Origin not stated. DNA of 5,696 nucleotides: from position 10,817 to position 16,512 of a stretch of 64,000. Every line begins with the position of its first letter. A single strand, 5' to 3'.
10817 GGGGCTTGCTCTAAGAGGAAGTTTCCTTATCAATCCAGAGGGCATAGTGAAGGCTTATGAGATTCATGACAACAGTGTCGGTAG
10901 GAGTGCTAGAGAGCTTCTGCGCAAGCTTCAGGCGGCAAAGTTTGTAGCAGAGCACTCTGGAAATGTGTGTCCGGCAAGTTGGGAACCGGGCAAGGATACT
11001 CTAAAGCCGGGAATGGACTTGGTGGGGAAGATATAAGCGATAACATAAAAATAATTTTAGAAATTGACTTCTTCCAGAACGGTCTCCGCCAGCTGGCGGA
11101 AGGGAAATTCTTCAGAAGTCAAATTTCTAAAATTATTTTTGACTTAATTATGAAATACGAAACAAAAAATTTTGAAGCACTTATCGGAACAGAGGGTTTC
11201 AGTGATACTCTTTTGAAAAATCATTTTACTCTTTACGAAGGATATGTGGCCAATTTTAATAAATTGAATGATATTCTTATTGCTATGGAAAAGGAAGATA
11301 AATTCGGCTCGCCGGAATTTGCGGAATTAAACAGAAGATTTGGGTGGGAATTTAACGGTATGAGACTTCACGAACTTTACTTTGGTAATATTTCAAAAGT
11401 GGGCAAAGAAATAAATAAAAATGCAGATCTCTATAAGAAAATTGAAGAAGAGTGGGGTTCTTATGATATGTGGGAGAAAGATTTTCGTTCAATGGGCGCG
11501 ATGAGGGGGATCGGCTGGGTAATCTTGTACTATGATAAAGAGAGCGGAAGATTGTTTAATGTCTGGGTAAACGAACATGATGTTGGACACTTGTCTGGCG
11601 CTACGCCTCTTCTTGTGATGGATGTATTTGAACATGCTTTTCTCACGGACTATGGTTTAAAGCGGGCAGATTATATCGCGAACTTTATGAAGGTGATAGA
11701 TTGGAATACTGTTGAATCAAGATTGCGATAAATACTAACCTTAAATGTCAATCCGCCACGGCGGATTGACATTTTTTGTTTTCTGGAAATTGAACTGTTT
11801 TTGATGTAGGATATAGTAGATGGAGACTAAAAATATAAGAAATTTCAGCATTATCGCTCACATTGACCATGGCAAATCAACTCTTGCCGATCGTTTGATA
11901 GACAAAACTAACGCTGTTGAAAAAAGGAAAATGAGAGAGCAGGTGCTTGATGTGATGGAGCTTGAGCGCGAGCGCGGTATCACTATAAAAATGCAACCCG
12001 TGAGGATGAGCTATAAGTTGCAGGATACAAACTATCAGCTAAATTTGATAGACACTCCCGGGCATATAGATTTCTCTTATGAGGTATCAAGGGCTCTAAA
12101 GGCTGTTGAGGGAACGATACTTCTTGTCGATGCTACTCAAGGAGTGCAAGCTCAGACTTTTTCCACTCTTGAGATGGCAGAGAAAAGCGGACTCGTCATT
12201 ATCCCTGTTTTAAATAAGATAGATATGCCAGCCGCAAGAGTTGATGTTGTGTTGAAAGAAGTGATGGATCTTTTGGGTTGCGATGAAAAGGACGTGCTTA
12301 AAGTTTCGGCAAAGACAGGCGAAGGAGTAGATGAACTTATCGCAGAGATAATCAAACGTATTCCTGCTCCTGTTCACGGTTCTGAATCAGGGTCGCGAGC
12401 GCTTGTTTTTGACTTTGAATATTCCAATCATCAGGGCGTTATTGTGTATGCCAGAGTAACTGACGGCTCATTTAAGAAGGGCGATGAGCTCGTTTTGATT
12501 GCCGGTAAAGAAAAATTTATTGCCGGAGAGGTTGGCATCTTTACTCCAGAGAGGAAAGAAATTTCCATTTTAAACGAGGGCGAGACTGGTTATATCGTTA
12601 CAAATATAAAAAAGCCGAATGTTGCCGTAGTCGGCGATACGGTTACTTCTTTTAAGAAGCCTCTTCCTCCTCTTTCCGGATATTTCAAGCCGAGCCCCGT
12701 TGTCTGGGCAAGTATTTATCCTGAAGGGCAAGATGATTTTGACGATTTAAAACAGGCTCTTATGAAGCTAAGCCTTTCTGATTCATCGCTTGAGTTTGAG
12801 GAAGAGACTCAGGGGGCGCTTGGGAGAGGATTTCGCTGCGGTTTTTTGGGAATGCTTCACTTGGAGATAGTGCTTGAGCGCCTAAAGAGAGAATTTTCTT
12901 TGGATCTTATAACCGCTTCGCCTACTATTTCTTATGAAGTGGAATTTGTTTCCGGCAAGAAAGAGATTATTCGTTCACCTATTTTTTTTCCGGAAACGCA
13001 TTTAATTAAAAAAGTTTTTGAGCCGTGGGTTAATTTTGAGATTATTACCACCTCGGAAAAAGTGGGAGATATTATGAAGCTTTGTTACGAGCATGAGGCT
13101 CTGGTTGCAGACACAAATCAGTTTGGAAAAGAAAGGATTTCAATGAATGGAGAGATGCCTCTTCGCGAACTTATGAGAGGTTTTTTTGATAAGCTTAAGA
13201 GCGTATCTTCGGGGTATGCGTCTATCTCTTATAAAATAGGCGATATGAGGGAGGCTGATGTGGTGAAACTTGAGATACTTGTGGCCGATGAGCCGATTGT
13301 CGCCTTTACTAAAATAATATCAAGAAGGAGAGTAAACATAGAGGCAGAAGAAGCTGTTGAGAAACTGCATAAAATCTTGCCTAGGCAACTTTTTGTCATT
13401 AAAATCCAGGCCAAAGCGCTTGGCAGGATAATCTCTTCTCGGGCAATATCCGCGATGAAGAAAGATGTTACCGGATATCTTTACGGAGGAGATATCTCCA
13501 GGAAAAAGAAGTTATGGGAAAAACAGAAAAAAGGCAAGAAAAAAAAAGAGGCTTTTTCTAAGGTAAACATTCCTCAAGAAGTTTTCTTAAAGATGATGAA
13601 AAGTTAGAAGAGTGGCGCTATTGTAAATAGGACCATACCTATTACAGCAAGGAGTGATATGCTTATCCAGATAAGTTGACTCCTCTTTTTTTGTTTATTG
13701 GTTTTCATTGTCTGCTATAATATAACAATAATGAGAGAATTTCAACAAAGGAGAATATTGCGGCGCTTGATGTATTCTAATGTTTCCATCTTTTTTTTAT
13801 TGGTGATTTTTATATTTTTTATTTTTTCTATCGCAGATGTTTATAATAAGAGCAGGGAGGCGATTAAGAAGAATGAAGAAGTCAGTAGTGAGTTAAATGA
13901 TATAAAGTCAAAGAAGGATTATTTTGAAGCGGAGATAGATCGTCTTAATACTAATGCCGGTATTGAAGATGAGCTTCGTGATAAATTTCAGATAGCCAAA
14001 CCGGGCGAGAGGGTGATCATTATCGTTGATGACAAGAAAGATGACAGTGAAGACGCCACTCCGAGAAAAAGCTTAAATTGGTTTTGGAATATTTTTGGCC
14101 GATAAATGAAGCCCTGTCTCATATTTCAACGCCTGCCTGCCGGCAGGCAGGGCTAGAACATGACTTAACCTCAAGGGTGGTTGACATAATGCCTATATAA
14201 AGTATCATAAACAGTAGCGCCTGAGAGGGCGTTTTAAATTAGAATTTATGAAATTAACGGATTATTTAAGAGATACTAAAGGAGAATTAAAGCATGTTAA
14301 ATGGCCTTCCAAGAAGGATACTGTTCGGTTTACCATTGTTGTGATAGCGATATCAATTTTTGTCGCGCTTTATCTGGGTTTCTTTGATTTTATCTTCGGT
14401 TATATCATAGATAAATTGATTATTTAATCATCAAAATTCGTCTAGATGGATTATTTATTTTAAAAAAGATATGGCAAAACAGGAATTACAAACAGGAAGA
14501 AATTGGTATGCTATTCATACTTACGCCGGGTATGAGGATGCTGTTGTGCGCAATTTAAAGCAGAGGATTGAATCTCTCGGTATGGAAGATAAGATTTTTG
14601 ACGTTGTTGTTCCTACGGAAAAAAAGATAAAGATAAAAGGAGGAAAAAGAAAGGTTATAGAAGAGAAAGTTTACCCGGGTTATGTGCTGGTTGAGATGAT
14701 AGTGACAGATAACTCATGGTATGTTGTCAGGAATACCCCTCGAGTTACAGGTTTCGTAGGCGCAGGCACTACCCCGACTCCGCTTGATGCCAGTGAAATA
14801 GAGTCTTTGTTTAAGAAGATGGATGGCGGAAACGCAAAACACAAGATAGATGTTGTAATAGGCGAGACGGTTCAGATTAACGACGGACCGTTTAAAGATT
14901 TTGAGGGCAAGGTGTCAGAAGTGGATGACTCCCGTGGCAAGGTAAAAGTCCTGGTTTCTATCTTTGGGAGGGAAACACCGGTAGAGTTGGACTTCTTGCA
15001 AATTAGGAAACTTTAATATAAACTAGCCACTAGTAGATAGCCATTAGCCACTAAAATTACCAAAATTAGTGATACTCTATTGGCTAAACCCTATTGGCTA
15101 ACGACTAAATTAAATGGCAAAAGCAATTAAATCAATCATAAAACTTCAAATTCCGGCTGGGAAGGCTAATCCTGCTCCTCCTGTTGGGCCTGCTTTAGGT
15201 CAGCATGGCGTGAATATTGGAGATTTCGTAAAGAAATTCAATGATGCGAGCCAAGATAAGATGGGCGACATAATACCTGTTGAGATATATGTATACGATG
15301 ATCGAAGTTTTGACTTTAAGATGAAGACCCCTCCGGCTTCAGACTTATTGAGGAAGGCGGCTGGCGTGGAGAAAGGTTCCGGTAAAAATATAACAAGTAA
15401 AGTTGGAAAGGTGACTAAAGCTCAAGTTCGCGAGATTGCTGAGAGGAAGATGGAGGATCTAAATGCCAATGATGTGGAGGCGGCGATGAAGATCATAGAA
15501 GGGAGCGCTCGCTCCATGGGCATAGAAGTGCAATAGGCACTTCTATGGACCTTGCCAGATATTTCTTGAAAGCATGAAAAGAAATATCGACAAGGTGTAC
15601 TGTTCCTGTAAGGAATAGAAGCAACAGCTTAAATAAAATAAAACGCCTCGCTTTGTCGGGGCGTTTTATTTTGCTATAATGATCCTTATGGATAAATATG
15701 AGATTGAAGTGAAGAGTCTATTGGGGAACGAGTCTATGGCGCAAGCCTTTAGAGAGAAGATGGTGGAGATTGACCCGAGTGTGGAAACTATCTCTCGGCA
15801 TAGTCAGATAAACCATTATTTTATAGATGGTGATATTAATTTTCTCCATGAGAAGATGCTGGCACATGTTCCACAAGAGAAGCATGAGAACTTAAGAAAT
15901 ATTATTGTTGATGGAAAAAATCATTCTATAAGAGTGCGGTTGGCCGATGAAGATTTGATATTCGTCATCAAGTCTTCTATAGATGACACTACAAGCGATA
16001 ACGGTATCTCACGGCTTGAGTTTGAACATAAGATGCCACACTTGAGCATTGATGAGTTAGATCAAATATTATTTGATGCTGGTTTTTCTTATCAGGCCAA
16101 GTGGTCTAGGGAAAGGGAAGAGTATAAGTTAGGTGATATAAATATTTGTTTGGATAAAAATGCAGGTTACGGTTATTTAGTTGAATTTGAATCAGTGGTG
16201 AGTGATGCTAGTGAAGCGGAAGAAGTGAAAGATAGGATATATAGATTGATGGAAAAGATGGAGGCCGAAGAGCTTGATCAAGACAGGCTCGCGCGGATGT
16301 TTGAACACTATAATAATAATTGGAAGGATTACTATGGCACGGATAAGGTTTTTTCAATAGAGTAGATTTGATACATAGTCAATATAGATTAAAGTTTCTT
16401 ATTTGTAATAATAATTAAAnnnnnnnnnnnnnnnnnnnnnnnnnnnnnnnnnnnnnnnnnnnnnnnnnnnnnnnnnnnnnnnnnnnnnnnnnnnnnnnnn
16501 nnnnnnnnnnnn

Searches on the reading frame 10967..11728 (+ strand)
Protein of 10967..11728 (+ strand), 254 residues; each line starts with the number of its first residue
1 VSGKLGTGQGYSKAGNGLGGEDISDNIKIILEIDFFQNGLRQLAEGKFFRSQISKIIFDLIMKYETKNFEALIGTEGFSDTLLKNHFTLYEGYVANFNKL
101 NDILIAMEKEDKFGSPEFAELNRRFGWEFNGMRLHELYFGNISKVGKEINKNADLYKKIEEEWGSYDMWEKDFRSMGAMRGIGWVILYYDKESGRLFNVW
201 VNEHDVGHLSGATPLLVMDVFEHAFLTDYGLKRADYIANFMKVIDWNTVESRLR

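Call 69: search_protein_families(library=pfam, proteins=[window:10967-11728:+], max_evalue=0.00001)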
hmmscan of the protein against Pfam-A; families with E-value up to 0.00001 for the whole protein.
window:10967-11728:+ (254 aa): 1 family
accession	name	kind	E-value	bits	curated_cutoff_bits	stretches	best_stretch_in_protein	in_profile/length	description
PF02777.23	Sod_Fe_C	-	1.5e-27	96.1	20.9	1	153-252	3-102/102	Iron/manganese superoxide dismutases, C-terminal domain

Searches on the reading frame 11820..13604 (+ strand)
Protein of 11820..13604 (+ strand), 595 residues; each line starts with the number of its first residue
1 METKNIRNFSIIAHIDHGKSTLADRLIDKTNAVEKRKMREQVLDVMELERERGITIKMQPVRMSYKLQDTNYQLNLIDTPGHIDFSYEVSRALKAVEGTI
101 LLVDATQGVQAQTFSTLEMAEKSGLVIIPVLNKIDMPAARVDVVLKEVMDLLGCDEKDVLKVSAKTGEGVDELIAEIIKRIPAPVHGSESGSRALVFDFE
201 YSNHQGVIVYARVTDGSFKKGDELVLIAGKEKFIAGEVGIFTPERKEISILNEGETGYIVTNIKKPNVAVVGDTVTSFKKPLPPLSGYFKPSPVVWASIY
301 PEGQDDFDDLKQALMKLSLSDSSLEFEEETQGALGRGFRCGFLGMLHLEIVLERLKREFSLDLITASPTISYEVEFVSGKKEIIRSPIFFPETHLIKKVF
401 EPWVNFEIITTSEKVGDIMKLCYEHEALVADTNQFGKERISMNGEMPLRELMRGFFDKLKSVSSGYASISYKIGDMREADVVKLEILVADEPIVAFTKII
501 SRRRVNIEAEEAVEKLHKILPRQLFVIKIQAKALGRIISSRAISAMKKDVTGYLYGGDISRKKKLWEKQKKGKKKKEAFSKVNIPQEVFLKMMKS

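Call 69: search_protein_families(library=pfam, proteins=[window:11820-13604:+], max_evalue=0.00001)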
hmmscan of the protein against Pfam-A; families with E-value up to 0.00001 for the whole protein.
window:11820-13604:+ (595 aa): 5 families
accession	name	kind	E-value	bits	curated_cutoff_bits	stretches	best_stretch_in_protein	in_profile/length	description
PF00009.33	GTP_EFTU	-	8.6e-54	182.4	26.5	1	4-182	1-187/188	Elongation factor Tu GTP binding domain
PF06421.17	LepA_C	-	8.2e-31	106.7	29.7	1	489-594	2-107/107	GTP-binding protein LepA C-terminus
PF00679.30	EFG_C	-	1e-16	61.1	27.9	1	399-485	2-87/89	Elongation factor G C-terminus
PF14492.12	EFG_III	-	2.7e-10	40.6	27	1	291-365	2-73/75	Elongation Factor G, domain III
PF03144.31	GTP_EFTU_D2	-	4.8e-09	37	30.3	1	206-276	1-73/73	Elongation factor Tu domain 2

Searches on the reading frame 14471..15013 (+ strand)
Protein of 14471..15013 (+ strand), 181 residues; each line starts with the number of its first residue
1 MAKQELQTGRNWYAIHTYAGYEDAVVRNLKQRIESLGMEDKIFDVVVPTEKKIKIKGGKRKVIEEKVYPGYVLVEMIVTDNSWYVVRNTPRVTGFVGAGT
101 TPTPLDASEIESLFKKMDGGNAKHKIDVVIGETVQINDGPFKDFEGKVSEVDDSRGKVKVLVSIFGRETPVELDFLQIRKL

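Call 69: search_protein_families(library=pfam, proteins=[window:14471-15013:+], max_evalue=0.00001)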
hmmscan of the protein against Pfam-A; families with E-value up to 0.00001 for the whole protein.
window:14471-15013:+ (181 aa): 2 families
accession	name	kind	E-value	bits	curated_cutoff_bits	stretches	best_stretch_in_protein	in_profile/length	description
PF02357.24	NusG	-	2.3e-28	99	22.2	1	11-113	2-92/93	Transcription termination factor nusG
PF00467.35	KOW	-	1.7e-07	31.2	22.3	1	131-160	2-29/32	KOW motif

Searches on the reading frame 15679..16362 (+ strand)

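Call 70: search_protein_families(library=pfam, proteins=[window:15679-16362:+], max_evalue=0.00001)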
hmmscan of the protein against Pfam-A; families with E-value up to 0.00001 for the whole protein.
window:15679-16362:+ (228 aa): 1 family
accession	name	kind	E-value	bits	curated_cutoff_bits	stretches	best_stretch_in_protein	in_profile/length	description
PF01928.26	CYTH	-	2.4e-10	41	23.2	1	66-202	29-175/179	CYTH domain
